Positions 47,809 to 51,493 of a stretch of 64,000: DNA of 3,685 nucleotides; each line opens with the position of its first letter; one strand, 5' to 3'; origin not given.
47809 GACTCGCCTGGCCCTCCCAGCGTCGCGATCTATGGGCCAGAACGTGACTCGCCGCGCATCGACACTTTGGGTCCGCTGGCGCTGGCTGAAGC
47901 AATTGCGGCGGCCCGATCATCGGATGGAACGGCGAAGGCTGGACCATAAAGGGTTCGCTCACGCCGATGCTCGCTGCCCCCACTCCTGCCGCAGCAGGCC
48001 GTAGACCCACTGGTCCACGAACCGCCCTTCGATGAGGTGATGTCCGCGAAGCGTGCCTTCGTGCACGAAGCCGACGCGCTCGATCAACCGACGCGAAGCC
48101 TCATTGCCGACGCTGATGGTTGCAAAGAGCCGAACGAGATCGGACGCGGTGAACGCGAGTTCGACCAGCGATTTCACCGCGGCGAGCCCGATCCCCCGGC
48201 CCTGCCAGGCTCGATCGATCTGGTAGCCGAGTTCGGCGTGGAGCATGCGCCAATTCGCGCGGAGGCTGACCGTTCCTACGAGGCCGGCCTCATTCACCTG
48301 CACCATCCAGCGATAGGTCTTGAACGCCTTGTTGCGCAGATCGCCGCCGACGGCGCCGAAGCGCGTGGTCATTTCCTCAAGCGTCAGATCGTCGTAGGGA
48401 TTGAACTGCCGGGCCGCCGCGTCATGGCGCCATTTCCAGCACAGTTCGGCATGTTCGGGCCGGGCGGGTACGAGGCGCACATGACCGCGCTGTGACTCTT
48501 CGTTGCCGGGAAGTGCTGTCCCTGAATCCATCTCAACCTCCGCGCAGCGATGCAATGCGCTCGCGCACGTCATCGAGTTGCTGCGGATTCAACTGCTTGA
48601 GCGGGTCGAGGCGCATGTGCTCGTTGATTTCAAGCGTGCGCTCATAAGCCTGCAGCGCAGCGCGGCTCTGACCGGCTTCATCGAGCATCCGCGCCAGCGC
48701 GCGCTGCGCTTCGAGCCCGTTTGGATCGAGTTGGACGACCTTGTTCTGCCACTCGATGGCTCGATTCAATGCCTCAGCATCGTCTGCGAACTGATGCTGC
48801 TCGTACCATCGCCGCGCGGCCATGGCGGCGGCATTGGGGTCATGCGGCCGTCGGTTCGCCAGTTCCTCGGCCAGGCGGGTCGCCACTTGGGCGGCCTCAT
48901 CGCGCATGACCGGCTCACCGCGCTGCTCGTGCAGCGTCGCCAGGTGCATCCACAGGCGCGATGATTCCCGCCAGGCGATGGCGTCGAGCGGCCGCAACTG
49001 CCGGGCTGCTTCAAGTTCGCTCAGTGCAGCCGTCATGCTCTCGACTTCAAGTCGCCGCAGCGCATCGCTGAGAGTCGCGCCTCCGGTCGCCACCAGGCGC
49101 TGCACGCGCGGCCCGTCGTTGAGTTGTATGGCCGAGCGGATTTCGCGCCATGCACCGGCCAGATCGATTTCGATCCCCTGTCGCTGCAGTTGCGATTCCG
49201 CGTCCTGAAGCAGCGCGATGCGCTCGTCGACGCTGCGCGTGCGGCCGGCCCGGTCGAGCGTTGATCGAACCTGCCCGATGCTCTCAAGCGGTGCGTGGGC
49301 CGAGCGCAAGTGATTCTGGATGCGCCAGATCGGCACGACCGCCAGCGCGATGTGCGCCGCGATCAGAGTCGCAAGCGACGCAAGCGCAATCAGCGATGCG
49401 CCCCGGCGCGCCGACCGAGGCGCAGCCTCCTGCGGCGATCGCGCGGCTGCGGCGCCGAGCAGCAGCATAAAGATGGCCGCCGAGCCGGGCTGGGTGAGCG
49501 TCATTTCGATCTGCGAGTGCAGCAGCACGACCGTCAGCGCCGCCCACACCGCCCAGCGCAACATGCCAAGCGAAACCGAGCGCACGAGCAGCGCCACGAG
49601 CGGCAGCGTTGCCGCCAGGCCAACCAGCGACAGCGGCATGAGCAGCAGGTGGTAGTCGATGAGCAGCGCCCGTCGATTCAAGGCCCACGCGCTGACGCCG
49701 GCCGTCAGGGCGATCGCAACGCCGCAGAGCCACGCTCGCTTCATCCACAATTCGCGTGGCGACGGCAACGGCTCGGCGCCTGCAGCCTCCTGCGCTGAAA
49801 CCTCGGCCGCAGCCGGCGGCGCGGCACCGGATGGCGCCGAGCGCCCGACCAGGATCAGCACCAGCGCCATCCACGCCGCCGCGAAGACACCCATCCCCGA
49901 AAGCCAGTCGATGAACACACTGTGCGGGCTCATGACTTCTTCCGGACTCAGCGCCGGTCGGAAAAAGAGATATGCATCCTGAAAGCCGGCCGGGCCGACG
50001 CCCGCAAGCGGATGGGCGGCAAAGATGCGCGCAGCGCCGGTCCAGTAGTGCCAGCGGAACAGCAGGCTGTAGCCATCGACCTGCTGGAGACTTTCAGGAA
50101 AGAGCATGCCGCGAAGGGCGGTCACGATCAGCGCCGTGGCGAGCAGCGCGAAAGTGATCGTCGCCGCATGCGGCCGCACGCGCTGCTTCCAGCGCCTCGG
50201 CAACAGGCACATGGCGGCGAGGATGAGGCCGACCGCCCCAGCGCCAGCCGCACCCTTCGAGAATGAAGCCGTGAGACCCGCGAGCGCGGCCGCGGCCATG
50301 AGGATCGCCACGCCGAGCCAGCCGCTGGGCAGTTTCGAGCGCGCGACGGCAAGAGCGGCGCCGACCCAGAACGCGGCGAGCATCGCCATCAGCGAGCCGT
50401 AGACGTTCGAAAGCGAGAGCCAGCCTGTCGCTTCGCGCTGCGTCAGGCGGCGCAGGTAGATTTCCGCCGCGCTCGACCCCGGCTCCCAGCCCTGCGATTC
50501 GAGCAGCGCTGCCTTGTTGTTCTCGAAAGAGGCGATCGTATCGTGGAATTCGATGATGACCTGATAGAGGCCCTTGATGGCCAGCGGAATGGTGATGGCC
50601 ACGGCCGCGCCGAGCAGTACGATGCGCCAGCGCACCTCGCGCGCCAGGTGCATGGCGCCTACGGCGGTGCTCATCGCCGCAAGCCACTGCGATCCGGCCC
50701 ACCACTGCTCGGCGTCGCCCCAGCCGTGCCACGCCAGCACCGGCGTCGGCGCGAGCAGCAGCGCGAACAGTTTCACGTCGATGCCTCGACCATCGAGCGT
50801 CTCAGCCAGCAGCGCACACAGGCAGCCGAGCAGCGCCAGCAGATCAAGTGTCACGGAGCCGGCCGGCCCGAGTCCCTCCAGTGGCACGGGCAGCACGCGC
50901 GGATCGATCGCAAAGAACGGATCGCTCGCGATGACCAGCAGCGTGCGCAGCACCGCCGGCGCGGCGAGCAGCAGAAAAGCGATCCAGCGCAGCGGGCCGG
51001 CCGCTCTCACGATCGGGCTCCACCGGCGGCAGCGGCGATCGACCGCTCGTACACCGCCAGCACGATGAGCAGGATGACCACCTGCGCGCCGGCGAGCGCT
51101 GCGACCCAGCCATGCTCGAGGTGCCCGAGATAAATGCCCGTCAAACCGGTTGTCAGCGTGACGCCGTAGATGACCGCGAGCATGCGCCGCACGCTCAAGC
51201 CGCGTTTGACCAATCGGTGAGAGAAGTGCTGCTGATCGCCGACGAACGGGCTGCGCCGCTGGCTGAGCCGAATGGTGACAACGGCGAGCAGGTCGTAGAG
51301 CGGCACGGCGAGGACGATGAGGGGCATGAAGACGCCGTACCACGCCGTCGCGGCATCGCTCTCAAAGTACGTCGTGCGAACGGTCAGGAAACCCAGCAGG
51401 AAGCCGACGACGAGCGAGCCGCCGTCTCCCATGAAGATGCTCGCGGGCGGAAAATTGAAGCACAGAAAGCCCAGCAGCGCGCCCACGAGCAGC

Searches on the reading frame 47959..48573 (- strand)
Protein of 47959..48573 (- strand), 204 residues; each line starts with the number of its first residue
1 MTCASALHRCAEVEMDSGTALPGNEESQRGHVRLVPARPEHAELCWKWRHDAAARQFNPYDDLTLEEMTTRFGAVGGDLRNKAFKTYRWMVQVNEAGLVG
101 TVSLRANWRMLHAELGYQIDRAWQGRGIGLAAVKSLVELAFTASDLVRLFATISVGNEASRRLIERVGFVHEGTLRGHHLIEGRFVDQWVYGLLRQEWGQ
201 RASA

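Call 53: search_protein_families(library=pfam, proteins=[window:47959-48573:-], max_evalue=0.00001)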
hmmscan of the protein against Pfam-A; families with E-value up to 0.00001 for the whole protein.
window:47959-48573:- (204 aa): 3 families
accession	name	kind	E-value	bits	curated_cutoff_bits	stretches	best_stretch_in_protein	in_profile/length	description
PF13302.13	Acetyltransf_3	-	3.2e-22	80.1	25.4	1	32-170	2-138/138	Acetyltransferase (GNAT) domain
PF00583.31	Acetyltransf_1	-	2.2e-10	41.3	20.7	1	86-169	33-116/116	Acetyltransferase (GNAT) family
PF13420.13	Acetyltransf_4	-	3.2e-07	30.9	24.3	1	46-188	13-153/155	Acetyltransferase (GNAT) domain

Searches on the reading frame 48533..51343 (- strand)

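Call 53: search_protein_families(library=pfam, proteins=[window:48533-51343:-], max_evalue=0.00001)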
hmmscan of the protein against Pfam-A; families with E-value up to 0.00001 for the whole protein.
window:48533-51343:- (936 aa): 1 family
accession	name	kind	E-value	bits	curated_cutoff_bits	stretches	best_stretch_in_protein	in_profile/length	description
PF04932.20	Wzy_C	-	4e-14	53.1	31.7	1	349-490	2-146/149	O-Antigen ligase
